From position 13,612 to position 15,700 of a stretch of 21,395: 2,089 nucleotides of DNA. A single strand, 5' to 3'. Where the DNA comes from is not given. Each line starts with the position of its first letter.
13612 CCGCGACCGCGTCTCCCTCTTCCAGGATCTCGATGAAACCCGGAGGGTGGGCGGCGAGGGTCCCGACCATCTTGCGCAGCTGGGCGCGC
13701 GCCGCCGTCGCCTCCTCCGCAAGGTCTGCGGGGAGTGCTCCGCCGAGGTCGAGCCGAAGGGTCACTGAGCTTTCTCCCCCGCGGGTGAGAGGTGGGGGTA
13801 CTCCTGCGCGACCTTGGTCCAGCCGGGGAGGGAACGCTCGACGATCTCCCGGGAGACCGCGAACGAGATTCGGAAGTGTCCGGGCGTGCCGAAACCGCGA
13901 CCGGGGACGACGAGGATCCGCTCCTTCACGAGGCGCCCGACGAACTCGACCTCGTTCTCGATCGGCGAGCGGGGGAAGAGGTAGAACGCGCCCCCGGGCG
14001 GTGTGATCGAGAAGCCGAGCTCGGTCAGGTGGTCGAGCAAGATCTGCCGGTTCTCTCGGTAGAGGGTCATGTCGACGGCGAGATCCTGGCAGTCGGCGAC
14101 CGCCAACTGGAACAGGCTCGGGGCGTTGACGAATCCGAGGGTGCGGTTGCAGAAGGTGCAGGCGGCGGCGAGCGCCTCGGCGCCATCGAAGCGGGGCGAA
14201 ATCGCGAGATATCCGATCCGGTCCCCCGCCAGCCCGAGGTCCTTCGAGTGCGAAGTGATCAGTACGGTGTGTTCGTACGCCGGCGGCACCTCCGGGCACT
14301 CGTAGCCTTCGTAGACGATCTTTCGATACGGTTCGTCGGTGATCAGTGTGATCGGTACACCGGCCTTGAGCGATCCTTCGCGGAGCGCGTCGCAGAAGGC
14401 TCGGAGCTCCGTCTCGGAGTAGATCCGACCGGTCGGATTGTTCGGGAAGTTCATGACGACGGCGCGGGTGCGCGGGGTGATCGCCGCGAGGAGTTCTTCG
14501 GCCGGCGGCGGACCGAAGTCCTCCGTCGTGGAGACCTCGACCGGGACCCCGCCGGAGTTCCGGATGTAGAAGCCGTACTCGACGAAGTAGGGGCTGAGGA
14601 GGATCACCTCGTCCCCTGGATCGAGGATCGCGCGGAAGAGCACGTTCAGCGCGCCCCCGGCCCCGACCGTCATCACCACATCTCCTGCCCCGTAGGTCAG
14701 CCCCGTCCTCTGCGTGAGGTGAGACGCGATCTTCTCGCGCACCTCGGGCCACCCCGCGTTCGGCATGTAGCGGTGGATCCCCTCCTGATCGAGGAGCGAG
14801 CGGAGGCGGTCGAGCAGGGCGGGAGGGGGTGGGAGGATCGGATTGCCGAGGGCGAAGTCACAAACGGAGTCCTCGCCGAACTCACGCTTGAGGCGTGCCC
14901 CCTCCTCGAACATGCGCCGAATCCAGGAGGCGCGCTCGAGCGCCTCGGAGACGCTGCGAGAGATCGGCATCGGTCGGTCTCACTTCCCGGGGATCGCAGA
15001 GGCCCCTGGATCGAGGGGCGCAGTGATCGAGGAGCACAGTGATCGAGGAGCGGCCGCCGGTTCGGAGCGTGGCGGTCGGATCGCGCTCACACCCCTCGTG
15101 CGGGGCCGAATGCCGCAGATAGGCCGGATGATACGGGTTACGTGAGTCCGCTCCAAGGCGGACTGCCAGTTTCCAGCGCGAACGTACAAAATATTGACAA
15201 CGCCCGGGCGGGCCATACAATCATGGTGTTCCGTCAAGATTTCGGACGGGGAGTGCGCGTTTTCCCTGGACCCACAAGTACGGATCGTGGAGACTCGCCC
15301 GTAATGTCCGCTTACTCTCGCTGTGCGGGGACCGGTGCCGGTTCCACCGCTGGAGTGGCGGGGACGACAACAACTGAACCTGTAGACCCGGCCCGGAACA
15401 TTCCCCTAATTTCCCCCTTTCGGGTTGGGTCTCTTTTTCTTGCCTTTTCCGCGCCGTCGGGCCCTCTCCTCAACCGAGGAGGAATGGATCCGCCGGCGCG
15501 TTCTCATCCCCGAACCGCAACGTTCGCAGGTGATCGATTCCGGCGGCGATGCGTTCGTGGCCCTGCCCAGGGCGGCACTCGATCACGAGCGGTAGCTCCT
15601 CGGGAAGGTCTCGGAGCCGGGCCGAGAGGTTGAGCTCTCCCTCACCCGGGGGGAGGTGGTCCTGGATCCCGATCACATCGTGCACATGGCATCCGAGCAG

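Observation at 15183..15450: Orphan consensus sigma70 promoter driving a ~200-nt non-coding transcript in a GC-poor island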

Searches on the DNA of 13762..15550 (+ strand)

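Call 5: search_rna_families(source=window, start=14900, end=15550, threshold=evalue, max_evalue=10, show_alignments=4)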
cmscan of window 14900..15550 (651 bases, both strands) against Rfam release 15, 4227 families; matches with E-value up to 10: 0.
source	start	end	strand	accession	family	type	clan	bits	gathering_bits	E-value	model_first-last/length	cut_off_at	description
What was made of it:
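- On 6S RNA: No match at E<=10 on 14900-15550 (call 5).
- On C-rich-loop trans-acting sRNAs (6C, sX13, RsaE as families): No Rfam 15 match at E<=10 (call 5).
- Closest known: 6C sRNA of Actinobacteria. Different: No sequence or covariance-model similarity: no Rfam family matches at E<=10 (call 5).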

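Call 27: build_rna_model(alignment_id=A1, structure=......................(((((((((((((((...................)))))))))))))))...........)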
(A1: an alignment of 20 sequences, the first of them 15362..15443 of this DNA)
Model R1 built from alignment A1 (20 sequences, 82 columns); structure: as given.
model positions 82; base pairs 15; branch points 0; effective number of sequences 2.07; information 0.692 bits per position. Calibrated on 0.2 Mb of random sequence (short: E-values are rough).
structure used (alignment columns):
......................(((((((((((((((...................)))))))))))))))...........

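Call 28: search_with_rna_model(model_id=R1, sources=[window, L001, L002, L003, L004, L005, L006, L007, L008, L009, L010, L011, L012, L013, L014, L015, L016, L017, L018, L019, L020, L021, L022, L023, L024, L025, L026, L027, L028, L029, L030, L031, L032, L033, L034, L035, L036, L037, L038, L039, L040, L041, L042, L043, L044, L045, L046, L047, L048, L049, L050, L051, L052, L053, L054, L055, L056, L057, L058, L059, L060, L061, L062, L063, L064, L065, L066, L067, L068, L069, L070, L071, L072, L073, L074, L075, L076, L077, L078, L079, L080], max_evalue=1)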
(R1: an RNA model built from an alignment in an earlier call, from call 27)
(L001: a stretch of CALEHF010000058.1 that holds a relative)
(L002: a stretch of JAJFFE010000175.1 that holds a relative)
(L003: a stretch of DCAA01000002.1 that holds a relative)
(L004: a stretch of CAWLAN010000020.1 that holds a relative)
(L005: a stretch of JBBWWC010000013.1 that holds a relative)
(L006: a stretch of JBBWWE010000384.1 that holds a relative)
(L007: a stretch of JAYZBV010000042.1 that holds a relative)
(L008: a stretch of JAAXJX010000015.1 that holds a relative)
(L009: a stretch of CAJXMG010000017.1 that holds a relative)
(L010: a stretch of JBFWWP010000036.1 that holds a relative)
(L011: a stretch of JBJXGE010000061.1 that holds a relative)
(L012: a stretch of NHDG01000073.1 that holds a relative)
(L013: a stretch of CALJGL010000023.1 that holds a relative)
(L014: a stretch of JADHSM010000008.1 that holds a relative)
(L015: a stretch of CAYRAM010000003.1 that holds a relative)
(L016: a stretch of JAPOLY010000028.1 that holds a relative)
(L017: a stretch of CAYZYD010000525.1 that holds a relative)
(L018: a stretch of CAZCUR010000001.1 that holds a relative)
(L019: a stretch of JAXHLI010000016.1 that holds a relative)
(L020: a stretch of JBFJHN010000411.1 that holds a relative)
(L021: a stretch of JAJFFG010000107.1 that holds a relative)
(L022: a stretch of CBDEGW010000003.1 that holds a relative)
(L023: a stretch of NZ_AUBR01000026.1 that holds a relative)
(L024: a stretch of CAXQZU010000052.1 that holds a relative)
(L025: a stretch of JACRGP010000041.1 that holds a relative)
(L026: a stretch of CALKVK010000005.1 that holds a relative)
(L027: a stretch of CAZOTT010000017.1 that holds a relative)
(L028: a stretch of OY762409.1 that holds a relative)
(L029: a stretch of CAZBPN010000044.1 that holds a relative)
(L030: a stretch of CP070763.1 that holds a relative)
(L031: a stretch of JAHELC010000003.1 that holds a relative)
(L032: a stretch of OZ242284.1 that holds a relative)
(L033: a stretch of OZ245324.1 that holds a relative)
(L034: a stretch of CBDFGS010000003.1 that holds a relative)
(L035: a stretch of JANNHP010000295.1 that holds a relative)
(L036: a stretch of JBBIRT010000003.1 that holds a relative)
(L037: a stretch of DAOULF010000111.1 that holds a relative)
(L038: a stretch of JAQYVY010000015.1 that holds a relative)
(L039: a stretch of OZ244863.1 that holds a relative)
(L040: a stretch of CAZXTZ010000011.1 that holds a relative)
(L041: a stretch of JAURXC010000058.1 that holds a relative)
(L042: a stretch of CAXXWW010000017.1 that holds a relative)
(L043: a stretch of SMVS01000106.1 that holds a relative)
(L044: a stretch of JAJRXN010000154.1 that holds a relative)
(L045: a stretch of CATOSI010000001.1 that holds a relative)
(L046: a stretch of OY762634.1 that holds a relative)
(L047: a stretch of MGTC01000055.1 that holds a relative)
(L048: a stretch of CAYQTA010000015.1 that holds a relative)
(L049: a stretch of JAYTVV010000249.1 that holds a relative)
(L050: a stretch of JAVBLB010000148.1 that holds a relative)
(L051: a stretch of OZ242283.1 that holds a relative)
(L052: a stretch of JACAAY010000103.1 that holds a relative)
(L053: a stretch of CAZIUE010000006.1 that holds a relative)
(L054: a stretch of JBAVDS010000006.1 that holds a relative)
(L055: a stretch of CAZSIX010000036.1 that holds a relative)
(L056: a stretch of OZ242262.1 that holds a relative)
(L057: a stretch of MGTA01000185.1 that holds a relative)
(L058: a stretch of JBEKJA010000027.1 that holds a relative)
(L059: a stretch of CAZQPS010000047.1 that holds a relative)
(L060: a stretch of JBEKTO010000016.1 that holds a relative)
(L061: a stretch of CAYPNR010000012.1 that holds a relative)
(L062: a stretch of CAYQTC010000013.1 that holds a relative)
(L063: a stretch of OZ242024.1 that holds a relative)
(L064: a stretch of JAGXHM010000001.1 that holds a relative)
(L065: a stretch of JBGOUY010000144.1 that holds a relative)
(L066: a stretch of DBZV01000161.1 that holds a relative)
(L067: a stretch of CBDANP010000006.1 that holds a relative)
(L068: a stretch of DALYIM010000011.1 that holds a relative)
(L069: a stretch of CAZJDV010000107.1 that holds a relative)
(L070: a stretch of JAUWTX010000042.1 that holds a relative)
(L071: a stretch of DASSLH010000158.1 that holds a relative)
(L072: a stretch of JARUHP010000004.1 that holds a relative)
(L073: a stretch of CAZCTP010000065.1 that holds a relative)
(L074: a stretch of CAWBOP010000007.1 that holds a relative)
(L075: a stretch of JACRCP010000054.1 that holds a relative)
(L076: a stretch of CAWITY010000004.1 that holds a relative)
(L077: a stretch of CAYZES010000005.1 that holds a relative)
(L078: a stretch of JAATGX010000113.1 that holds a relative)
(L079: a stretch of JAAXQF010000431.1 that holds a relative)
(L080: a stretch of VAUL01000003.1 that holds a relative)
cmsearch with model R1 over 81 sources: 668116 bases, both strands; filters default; matches with E-value up to 1: 19.
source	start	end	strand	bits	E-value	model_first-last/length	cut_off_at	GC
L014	3536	3617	-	103.7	8.1e-29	1-82/82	no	0.5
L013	3536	3617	-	102.8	1.5e-28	1-82/82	no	0.5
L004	3609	3690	-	102.8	1.6e-28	1-82/82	no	0.52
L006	3609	3690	-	102.3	2.2e-28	1-82/82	no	0.55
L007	3609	3690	-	102.3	2.2e-28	1-82/82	no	0.55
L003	3608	3689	-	102.2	2.3e-28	1-82/82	no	0.54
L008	3431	3512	-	101.7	3.3e-28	1-82/82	no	0.5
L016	3430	3511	-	101.7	3.3e-28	1-82/82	no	0.5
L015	3488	3569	-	101.7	3.3e-28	1-82/82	no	0.5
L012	3479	3560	-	101.7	3.3e-28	1-82/82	no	0.5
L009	3429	3510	-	100.8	6.2e-28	1-82/82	no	0.52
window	15362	15443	+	93.6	1.2e-25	1-82/82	no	0.54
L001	3170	3250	-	84.2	1e-22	1-82/82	no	0.49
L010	3336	3417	-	80.3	1.7e-21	1-82/82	no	0.56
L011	3669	3750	-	77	1.8e-20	1-82/82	no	0.51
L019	2273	2334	-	24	0.00073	1-82/82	no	0.56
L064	5310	5375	-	17.3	0.091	1-82/82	no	0.42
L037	6242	6276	-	17.2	0.1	25-69/82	no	0.77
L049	645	706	-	15.7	0.3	1-82/82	no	0.34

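Call 46: search_with_rna_model(model_id=R1, sources=[L132, L133, L134, L135, L136, L137, L138, L139, L140, L141, L142, L143, L144, L145, L146, L147, L002, L005, L017], max_evalue=10, filters=off, show_alignments=10)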
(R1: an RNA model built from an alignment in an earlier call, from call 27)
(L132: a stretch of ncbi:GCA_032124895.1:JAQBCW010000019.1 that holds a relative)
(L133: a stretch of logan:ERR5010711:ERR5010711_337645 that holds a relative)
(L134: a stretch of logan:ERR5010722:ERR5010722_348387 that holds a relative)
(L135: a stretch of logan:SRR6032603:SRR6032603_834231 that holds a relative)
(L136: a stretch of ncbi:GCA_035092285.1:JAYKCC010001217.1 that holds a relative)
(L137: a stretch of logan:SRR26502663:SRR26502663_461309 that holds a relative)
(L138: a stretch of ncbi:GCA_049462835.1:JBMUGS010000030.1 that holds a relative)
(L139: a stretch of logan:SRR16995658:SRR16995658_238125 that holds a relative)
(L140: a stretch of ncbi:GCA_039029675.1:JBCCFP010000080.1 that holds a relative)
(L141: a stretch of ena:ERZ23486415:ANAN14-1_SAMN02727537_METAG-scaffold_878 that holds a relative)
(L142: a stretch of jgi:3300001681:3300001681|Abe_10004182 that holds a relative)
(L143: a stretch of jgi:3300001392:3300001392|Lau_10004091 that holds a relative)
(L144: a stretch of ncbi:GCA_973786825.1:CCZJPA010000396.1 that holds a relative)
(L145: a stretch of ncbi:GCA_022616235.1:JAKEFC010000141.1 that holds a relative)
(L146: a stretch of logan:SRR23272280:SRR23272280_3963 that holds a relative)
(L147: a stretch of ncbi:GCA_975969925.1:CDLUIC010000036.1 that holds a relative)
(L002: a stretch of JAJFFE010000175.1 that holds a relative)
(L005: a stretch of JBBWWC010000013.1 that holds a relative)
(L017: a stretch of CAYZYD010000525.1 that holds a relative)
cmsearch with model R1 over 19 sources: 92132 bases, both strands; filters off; matches with E-value up to 10: 18.
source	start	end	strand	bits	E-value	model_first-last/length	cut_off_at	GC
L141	2014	2095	-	93.7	1.5e-26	1-82/82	no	0.55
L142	2014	2095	-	93.7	1.5e-26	1-82/82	no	0.55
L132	2528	2609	-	93.6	1.6e-26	1-82/82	no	0.54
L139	1868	1949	-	90.9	1.1e-25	1-82/82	no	0.57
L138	1974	2055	-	90.4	1.7e-25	1-82/82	no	0.55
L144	2088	2170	-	80.1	2.7e-22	1-82/82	no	0.47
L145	2088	2170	-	79.9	3.1e-22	1-82/82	no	0.48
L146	1990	2071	-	79.5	4.3e-22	1-82/82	no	0.51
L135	20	101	-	74.4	1.7e-20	1-82/82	no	0.56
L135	10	90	+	15.4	0.051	1-82/82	no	0.56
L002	3782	3856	-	12.7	0.35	1-82/82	no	0.65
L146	5301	5358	+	12.5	0.4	1-82/82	no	0.6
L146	2002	2048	+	11.4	0.92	24-70/82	no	0.6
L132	2539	2587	+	10.8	1.4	23-71/82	no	0.59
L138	1985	2033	+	10.8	1.4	23-71/82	no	0.59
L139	1879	1927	+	10.8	1.4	23-71/82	no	0.59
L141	2025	2073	+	10.8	1.4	23-71/82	no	0.59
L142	2025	2073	+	10.8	1.4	23-71/82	no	0.59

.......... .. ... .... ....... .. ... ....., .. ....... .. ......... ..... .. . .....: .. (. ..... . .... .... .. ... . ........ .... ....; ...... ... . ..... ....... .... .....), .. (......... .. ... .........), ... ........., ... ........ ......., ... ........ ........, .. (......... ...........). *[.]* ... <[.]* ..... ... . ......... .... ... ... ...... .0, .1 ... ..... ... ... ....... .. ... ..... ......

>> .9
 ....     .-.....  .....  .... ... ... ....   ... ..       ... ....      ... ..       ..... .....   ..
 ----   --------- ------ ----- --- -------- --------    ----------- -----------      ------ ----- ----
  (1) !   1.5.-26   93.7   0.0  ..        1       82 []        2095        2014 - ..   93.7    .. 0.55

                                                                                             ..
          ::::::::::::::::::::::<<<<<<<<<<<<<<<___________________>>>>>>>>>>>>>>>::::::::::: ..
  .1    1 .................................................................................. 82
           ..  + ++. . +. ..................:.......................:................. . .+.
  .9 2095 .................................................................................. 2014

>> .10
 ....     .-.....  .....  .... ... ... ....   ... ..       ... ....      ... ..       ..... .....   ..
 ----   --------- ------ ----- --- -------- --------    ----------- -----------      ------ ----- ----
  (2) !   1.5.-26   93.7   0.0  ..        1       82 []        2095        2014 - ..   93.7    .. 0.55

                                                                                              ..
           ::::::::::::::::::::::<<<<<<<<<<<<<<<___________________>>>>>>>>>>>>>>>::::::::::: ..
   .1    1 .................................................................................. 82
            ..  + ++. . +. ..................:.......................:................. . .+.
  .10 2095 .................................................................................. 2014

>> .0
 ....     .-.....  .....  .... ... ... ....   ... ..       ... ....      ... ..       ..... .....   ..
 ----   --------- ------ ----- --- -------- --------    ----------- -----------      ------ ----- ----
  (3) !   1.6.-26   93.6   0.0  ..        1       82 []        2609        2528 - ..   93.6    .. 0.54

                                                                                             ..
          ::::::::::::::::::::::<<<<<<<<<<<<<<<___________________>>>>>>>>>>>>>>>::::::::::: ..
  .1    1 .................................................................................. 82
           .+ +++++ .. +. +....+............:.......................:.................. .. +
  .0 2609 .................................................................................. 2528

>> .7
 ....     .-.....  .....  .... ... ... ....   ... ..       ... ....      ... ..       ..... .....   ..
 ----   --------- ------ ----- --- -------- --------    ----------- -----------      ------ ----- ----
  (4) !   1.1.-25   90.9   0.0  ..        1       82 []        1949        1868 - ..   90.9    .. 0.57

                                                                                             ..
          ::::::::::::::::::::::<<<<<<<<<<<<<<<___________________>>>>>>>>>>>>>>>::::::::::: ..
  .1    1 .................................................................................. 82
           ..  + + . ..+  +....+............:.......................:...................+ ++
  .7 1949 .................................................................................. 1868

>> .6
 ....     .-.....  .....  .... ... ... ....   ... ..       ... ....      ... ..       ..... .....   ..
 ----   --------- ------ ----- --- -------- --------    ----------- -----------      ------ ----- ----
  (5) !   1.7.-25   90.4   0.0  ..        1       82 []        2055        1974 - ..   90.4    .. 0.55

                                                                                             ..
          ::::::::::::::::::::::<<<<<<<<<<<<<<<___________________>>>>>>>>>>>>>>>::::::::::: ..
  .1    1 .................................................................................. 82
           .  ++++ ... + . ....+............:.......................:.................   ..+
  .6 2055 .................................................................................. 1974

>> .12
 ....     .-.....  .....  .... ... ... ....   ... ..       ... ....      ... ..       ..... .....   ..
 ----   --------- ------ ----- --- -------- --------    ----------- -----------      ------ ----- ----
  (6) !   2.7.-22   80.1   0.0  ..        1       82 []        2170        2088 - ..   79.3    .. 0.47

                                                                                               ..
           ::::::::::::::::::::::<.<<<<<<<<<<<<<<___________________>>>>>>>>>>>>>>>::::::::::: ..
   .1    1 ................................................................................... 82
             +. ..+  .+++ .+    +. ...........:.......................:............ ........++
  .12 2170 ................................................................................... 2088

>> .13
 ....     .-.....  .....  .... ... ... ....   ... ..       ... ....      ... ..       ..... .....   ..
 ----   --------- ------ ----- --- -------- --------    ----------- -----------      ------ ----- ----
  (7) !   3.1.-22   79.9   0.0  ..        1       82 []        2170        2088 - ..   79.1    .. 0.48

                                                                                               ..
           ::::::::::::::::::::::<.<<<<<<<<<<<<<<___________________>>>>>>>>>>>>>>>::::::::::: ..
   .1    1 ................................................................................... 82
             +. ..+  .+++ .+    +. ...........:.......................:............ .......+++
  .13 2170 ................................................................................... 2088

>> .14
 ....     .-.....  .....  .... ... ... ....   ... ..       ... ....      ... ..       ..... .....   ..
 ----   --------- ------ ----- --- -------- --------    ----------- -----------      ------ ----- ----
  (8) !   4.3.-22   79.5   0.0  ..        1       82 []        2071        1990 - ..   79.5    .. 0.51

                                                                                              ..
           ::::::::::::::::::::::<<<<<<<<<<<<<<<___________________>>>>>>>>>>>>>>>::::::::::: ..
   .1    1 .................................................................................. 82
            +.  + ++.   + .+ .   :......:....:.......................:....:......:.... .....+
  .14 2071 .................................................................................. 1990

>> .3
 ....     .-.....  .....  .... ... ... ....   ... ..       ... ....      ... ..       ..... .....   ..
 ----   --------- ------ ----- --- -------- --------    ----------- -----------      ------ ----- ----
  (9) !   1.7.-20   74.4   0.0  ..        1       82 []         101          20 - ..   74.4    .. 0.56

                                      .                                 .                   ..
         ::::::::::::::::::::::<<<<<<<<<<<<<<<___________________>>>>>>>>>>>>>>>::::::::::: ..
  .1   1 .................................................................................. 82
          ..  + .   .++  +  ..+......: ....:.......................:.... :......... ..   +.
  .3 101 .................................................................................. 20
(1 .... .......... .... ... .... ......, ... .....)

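Call 59: search_rna_families(sources=[L001, L003, L008, L013, L083, L103, L010, L011, L144, L146, L139, L135], threshold=gathering)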
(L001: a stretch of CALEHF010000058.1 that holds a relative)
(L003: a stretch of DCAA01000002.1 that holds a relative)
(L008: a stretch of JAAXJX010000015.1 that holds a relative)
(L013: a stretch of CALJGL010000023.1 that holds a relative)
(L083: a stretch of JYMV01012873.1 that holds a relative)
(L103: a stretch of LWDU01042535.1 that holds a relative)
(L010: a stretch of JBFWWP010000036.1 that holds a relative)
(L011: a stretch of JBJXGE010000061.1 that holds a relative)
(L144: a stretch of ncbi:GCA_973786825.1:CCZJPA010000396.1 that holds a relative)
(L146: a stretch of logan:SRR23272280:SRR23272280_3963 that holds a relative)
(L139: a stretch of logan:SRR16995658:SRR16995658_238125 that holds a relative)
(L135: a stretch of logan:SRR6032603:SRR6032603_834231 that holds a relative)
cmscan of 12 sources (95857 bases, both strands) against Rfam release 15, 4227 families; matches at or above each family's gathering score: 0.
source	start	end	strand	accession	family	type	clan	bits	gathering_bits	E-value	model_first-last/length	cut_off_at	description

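Call 60: search_rna_families(source=L008, start=3400, end=4000, threshold=evalue, max_evalue=10)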
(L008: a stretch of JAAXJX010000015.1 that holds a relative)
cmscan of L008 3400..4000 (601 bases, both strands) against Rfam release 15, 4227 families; matches with E-value up to 10: 4.
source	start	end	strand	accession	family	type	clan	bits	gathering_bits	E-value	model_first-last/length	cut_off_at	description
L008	3400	3427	-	RF01133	sR3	Gene; snRNA; snoRNA; CD-box;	-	24.5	41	0.00038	1-27/55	3'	Small nucleolar RNA sR3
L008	3932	3987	+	RF01518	pRNA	Gene;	-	14.3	34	7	1-90/90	no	NoRC associated RNA, pRNA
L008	3872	3973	-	RF01514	Afu_513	Gene; snRNA; snoRNA; CD-box;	-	14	48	1.4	1-103/103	no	A. fumigatus snoRNA Afu_513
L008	3939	3953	+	RF00216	IRES_c-myc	Cis-reg; IRES;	-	8.2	40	6.1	276-290/302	no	c-myc internal ribosome entry site (IRES)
